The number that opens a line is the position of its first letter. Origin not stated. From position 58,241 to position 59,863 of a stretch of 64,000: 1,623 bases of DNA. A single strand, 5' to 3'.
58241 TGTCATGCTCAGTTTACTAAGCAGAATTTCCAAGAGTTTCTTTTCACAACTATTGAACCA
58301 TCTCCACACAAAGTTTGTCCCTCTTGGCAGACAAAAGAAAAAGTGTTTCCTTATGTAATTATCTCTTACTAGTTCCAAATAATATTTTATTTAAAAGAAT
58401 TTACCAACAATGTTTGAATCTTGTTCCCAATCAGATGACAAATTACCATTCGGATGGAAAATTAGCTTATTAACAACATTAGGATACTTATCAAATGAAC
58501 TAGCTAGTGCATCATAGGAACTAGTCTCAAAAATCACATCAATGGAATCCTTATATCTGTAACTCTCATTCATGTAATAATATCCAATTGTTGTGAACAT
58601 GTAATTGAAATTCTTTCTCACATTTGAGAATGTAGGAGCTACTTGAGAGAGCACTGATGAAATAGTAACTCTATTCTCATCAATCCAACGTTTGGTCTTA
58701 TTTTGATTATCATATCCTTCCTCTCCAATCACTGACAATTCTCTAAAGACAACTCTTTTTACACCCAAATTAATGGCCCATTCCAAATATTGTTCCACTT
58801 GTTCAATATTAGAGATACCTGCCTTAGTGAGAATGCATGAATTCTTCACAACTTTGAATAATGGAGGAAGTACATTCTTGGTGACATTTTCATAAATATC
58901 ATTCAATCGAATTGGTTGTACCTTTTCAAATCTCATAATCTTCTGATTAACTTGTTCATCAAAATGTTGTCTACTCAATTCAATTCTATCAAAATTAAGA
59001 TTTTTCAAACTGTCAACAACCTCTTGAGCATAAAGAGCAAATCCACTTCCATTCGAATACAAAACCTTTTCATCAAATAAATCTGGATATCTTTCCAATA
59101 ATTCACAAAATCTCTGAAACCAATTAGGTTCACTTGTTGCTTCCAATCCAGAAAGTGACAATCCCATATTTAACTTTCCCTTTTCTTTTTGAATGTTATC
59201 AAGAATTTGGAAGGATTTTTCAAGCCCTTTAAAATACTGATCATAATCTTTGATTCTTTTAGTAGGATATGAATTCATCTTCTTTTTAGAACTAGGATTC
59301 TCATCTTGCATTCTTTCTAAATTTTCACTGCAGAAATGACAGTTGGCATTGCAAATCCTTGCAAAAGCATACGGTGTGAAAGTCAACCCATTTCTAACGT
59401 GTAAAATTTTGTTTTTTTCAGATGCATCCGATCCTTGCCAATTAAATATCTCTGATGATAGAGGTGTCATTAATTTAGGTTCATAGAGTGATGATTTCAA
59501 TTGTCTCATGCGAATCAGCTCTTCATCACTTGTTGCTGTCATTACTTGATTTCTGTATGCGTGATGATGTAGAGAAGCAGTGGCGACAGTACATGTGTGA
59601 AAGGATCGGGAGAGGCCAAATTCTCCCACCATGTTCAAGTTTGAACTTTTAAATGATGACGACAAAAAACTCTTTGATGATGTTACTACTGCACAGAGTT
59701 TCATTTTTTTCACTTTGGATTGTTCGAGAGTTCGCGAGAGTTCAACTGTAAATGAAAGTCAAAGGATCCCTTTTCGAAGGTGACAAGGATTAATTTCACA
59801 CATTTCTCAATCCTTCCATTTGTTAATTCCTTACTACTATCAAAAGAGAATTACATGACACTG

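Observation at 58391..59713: Orphan radical-SAM enzyme with a mitochondrial-like presequence in a eukaryotic gene neighbourhood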

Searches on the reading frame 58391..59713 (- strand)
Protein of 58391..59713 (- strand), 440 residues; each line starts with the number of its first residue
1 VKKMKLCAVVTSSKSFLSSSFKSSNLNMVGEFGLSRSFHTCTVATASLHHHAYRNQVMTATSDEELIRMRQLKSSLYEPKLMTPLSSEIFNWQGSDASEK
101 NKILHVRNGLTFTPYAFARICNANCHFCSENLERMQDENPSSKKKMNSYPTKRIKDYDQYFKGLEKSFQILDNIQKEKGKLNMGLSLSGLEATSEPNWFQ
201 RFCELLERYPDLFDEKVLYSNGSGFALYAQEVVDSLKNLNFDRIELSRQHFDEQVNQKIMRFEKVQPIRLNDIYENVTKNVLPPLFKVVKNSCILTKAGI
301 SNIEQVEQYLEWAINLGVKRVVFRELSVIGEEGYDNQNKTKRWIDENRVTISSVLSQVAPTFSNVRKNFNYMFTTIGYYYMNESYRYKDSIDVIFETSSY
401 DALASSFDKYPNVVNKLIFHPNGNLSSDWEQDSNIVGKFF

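Call 3: search_protein_families(library=pfam, proteins=[window:58391-59713:-], max_evalue=10)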
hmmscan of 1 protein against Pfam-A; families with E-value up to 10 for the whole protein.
window:58391-59713:- (440 aa): 1 family
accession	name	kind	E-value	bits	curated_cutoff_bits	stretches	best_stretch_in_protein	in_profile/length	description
PF04055.27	Radical_SAM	-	1.3e-07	32.4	29.5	1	117-261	3-122/166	Radical SAM superfamily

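Call 4: search_protein_families(library=ncbifam, proteins=[window:58391-59713:-], max_evalue=10)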
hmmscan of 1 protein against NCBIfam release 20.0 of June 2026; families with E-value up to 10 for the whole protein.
window:58391-59713:- (440 aa): 2 families
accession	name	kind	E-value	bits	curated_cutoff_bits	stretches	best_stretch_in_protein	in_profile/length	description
TIGR02109.1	PQQ_syn_pqqE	equivalog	0.00013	21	381.35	1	216-352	80-205/358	pyrroloquinoline quinone biosynthesis protein PqqE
NF038283.1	viperin_w_prok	equivalog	0.0029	16.8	180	1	117-278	8-145/281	viperin family antiviral radical SAM protein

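Call 5: search_solved_structures(query=window:58391-59713:-, max_evalue=10, show_alignments=2)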
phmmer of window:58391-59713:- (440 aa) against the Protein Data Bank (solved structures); distinct sequences matched with E-value up to 10: 1.
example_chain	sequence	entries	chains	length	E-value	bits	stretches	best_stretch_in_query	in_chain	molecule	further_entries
9rku_Af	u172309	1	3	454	1.5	10.9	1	88-131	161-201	Putative tail biosynthetic protein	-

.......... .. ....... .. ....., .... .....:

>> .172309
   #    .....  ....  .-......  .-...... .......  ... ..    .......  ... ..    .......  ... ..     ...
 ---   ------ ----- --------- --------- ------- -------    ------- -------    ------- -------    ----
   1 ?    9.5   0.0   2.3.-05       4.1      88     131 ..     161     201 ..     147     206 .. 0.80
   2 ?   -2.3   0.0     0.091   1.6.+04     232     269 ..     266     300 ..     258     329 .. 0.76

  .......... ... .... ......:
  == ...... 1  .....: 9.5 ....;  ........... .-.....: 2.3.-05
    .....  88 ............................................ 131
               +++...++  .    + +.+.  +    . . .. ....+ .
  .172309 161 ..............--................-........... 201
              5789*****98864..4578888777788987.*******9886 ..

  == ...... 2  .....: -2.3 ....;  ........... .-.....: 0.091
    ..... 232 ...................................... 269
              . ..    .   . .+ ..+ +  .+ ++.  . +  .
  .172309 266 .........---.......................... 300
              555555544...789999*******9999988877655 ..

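Call 6: find_homologous_proteins(query=window:58391-59713:-)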
Query window:58391-59713:- (440 aa): 341 proteins with E <= 0.001 among 3853 candidates; the best 120 are listed.
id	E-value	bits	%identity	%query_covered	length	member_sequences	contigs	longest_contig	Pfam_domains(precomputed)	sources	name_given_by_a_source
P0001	1.5e-255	866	100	87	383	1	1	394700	PF04055.28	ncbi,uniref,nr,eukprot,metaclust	ncbi:predicted protein [Naegleria gruberi]|uniref:Predicted protein n=1 Tax=Naegleria gruberi TaxID=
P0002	1.5e-196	671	76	89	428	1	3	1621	-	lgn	-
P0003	5.8e-149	515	59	89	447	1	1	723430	-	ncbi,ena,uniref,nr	ncbi:hypothetical protein FDP41_003218 [Naegleria fowleri]|uniref:Radical SAM core domain-containing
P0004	4.5e-91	324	46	88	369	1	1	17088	-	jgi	jgi:hypothetical protein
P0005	7.0e-90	320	45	88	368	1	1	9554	PF04055.28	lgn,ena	-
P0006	7.7e-90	320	45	88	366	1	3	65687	-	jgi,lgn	jgi:molybdenum cofactor biosynthesis enzyme MoaA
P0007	1.2e-89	319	45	88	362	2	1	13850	PF04055.28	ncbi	-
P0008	7.5e-89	317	46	88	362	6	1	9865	-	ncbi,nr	ncbi:MAG: hypothetical protein EAZ95_13120 [Bacteroidetes bacterium]|nr:MAG: hypothetical protein EA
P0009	2.7e-88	315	44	89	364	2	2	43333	PF04055.28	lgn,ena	-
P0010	4.0e-88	314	45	88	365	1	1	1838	-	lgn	-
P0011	4.5e-88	314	45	88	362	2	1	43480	-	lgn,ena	-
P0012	1.7e-87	312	45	88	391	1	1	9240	-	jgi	jgi:molybdenum cofactor biosynthesis enzyme MoaA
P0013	7.1e-87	310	43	88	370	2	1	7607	-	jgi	-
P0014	1.8e-86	309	47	77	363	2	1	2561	PF04055.28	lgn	-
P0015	2.2e-86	309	44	88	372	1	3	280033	-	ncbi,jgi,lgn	jgi:MoaA/NifB/PqqE/SkfB family radical SAM enzyme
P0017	8.7e-86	307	43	88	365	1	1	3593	PF04055.28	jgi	-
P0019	1.2e-85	306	44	89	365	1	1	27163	PF04055.28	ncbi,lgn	ncbi:MAG: hypothetical protein AAFQ94_07900 [Bacteroidota bacterium]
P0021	2.4e-85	305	44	88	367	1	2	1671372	PF04055.28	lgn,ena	-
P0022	4.1e-85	304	44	88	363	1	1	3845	PF04055.28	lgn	-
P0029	1.4e-83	299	44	88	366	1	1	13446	PF04055.28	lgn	-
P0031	1.7e-83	299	42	88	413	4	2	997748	PF04055.28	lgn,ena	-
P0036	8.9e-83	297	42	88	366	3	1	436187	PF04055.28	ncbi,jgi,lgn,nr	ncbi:MAG TPA: radical SAM protein [Cytophagaceae bacterium]|nr:radical SAM protein [Cytophagaceae ba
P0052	2.1e-78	282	40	86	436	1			-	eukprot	eukprot:TRINITY_DN4081_c0_g1_i1.p1 TRINITY_DN4081_c0_g1~~TRINITY_DN4081_c0_g1_i1.p1 ORF type:complet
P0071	4.2e-75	271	39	89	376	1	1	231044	-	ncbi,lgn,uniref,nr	ncbi:radical SAM family protein [Flavilitoribacter nigricans]|uniref:Radical SAM protein n=1 Tax=Fla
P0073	7.7e-75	271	41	87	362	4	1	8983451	-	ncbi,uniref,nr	ncbi:radical SAM protein [Rhodocytophaga rosea]|uniref:Radical SAM protein n=1 Tax=Rhodocytophaga ro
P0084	2.6e-73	266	43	87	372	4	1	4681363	-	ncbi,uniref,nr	ncbi:radical SAM protein [Hymenobacter yonginensis]|uniref:Radical SAM protein n=1 Tax=Hymenobacter 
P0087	1.1e-72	263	43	86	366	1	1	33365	PF04055.28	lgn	-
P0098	1.2e-70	257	42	76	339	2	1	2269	PF04055.28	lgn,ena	-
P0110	2.1e-69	253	40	88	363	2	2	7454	PF04055.28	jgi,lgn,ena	-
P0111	2.8e-69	252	41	82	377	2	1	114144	PF04055.28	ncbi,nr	ncbi:MAG: radical SAM protein [Myxococcales bacterium]|nr:radical SAM protein [Myxococcales bacteriu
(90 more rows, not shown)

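Call 10: find_encoding_contigs(protein=P0073, flank=10000, max_places=2)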
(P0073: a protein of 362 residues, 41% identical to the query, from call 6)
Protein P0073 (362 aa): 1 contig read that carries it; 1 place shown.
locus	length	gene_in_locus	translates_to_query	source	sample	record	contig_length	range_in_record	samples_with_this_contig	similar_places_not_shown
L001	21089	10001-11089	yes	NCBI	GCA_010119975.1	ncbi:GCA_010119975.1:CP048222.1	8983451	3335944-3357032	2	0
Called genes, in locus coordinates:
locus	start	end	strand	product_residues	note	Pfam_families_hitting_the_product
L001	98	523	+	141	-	PF22381:Staph_reg_Sar_Rot, PF01047:MarR, PF03965:Penicillinase_R (faint), PF12802:MarR_2, PF13463:HTH_27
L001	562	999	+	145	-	PF02566:OsmC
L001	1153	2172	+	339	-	PF00296:Bac_luciferase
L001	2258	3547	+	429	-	PF01595:CNNM, PF00571:CBS, PF03471:CorC_HlyC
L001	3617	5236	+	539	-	PF00999:Na_H_Exchanger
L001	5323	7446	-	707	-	PF01315:Ald_Xan_dh_C, PF02738:MoCoBD_1, PF20256:MoCoBD_2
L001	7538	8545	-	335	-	PF00941:FAD_binding_5, PF03450:CO_deh_flav_C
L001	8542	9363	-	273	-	PF13085:Fer2_3, PF00111:Fer2, PF01799:Fer2_2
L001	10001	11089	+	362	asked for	-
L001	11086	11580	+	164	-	-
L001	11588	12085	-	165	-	PF14534:DUF4440 (weak)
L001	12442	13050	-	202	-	PF11827:DUF3347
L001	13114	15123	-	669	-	PF00072:Response_reg, PF00989:PAS, PF08448:PAS_4 (weak), PF13188:PAS_8, PF13426:PAS_9, PF08447:PAS_3 (faint), PF00512:HisKA (weak), PF02518:HATPase_c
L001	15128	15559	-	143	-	PF00072:Response_reg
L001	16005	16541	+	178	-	PF02620:YceD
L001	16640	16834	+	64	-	PF01783:Ribosomal_L32p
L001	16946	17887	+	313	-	PF02504:FA_synthesis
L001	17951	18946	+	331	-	PF00108:Thiolase_N, PF08545:ACP_syn_III, PF08541:ACP_syn_III_C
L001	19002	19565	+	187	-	PF08207:EFP_N, PF01132:EFP, PF09285:Elong-fact-P_C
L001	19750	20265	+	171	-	PF00364:Biotin_lipoyl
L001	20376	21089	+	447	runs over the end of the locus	PF00289:Biotin_carb_N, PF02222:ATP-grasp, PF02786:CPSase_L_D2, PF07478:Dala_Dala_lig_C, PF02785:Biotin_carb_C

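Call 11: find_encoding_contigs(protein=P0084, flank=10000, max_places=2)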
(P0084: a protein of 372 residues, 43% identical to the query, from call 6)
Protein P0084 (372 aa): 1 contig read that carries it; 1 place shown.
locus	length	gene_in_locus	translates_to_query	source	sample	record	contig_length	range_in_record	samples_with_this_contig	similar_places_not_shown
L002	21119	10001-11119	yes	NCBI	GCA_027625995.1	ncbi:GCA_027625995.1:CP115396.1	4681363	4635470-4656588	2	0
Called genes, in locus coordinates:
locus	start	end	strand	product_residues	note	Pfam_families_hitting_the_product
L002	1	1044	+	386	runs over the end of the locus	PF00135:COesterase, PF20434:BD-FAE, PF07859:Abhydrolase_3 (weak)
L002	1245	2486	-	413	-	PF03447:NAD_binding_3, PF00742:Homoserine_dh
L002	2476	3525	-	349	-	PF00561:Abhydrolase_1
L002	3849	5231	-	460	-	PF01053:Cys_Met_Meta_PP, PF00155:Aminotran_1_2, PF01041:DegT_DnrJ_EryC1, PF01212:Beta_elim_lyase (faint)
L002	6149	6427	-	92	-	PF01476:LysM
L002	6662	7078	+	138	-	PF13648:Lipocalin_4 (weak)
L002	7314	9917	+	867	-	PF05139:Erythro_esteras, PF13620:CarboxypepD_reg, PF13715:CarbopepD_reg_2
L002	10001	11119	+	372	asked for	-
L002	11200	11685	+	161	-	-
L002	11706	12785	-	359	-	PF03706:LPG_synthase_TM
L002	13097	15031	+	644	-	PF13292:DXP_synthase_N, PF00456:Transketolase_N (faint), PF02779:Transket_pyr, PF02780:Transketolase_C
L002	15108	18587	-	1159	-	PF08447:PAS_3, PF00989:PAS, PF08447:PAS_3, PF08448:PAS_4, PF13426:PAS_9, PF00512:HisKA, PF02518:HATPase_c, PF00072:Response_reg, +3 more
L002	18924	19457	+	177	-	PF04264:YceI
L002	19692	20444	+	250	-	PF00561:Abhydrolase_1, PF00975:Thioesterase, PF12146:Hydrolase_4, PF12697:Abhydrolase_6, PF03096:Ndr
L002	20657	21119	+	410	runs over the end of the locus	PF00180:Iso_dh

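Call 12: find_encoding_contigs(protein=P0071, flank=10000, max_places=2)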
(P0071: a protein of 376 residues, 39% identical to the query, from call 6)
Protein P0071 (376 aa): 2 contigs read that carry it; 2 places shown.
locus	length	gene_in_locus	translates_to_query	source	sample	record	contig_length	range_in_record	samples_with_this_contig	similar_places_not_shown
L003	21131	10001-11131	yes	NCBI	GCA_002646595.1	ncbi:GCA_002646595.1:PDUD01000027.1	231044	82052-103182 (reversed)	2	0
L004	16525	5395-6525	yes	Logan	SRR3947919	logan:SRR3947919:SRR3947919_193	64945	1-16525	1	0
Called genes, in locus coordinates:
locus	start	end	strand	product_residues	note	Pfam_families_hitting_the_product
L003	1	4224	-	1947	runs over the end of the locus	PF02494:HYR, PF13860:FlgD_ig, PF18962:Por_Secre_tail (weak)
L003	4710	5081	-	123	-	PF05635:23S_rRNA_IVP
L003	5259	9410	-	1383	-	PF07494:Reg_prop (faint), PF07495:Y_Y_Y, PF00512:HisKA, PF02518:HATPase_c, PF00072:Response_reg, PF00165:HTH_AraC (faint), PF12833:HTH_18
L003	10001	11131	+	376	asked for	-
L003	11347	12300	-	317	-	PF02469:Fasciclin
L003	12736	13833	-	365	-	PF00696:AA_kinase, PF01472:PUA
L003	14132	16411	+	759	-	PF00330:Aconitase, PF00694:Aconitase_C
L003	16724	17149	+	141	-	PF01741:MscL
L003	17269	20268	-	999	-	PF12895:ANAPC3 (faint), PF13525:YfiO (faint), PF14559:TPR_19 (faint), PF00515:TPR_1 (faint), PF07719:TPR_2 (faint), PF13174:TPR_6 (faint), PF13181:TPR_8 (faint), PF13424:TPR_12 (weak), +2 more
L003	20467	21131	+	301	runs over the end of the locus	PF01551:Peptidase_M23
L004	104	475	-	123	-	PF05635:23S_rRNA_IVP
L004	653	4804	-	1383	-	PF07494:Reg_prop (faint), PF07495:Y_Y_Y, PF00512:HisKA, PF02518:HATPase_c, PF00072:Response_reg, PF00165:HTH_AraC (faint), PF12833:HTH_18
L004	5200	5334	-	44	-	-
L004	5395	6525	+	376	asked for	-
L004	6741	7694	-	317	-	PF02469:Fasciclin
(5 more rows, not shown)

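Call 14: search_protein_families(library=pfam, proteins=[L001:11086-11580:+, L002:11200-11685:+, P0073, P0084, P0003, P0052], max_evalue=1)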
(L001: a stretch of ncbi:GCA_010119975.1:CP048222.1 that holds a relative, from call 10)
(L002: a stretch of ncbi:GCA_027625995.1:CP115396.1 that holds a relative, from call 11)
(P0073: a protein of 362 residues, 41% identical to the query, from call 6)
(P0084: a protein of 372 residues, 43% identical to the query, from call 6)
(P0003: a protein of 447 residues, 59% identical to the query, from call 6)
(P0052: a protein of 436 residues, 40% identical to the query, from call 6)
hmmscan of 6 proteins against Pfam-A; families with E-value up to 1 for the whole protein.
L001:11086-11580:+ (164 aa): 0 families

L002:11200-11685:+ (161 aa): 0 families

P0073 (362 aa): 2 families
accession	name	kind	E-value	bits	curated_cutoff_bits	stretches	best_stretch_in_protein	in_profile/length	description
PF04055.27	Radical_SAM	-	0.00026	21.6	29.5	1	56-193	6-131/166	Radical SAM superfamily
PF13353.11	Fer4_12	-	0.23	12.2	22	1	56-136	14-86/137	4Fe-4S single cluster domain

P0084 (372 aa): 1 family
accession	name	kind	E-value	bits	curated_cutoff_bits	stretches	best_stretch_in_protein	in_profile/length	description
PF04055.27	Radical_SAM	-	0.15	12.6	29.5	1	60-187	6-116/166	Radical SAM superfamily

P0003 (447 aa): 3 families
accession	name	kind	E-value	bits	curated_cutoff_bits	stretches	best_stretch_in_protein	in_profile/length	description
PF25642.1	DUF7944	-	0.036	15.1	27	1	356-414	8-66/82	Domain of unknown function (DUF7944)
PF04055.27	Radical_SAM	-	0.17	12.5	29.5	1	123-264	4-120/166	Radical SAM superfamily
PF02870.21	Methyltransf_1N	-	0.18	12.8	21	0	131-172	26-66/71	6-O-methylguanine DNA methyltransferase, ribonuclease-like domain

P0052 (436 aa): 1 family
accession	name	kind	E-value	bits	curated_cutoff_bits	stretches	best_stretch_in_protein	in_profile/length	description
PF04055.27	Radical_SAM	-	0.12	13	29.5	1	112-241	7-121/166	Radical SAM superfamily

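Call 17: list_cluster_members(proteins=[P0052, P0002, P0003, P0001])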
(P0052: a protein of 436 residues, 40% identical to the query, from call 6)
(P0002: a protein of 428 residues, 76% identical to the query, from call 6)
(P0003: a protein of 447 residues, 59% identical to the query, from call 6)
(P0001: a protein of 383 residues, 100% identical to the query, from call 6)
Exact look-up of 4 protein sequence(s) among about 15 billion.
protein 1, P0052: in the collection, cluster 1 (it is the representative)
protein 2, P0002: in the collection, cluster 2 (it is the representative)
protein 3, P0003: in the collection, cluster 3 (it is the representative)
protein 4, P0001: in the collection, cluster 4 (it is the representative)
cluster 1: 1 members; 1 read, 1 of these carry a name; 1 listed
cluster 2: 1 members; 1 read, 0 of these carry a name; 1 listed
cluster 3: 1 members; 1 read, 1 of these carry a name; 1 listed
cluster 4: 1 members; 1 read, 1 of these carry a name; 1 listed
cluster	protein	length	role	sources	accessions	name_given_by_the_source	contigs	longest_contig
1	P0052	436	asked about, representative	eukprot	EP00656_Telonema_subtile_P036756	TRINITY_DN4081_c0_g1_i1.p1 TRINITY_DN4081_c0_g1~~TRINITY_DN4081_c0_g1_i1.p1 ORF ...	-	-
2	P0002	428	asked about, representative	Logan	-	-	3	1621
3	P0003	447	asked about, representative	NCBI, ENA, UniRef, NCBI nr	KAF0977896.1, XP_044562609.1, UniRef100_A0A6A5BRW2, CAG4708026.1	hypothetical protein FDP41_003218 [Naegleria fowleri] | Radical SAM core domain-containing protein n=1 Tax=Naegleria fowleri TaxID=5763 ... | uncharacterized protein FDP41_003218 [Naegleria fowleri]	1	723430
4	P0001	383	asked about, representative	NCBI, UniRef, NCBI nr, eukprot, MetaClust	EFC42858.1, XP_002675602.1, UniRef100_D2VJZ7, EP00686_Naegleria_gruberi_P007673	predicted protein [Naegleria gruberi] | Predicted protein n=1 Tax=Naegleria gruberi TaxID=5762 RepID=D2VJZ7_NAEGR | uncharacterized protein NAEGRDRAFT_69217 [Naegleria gruberi]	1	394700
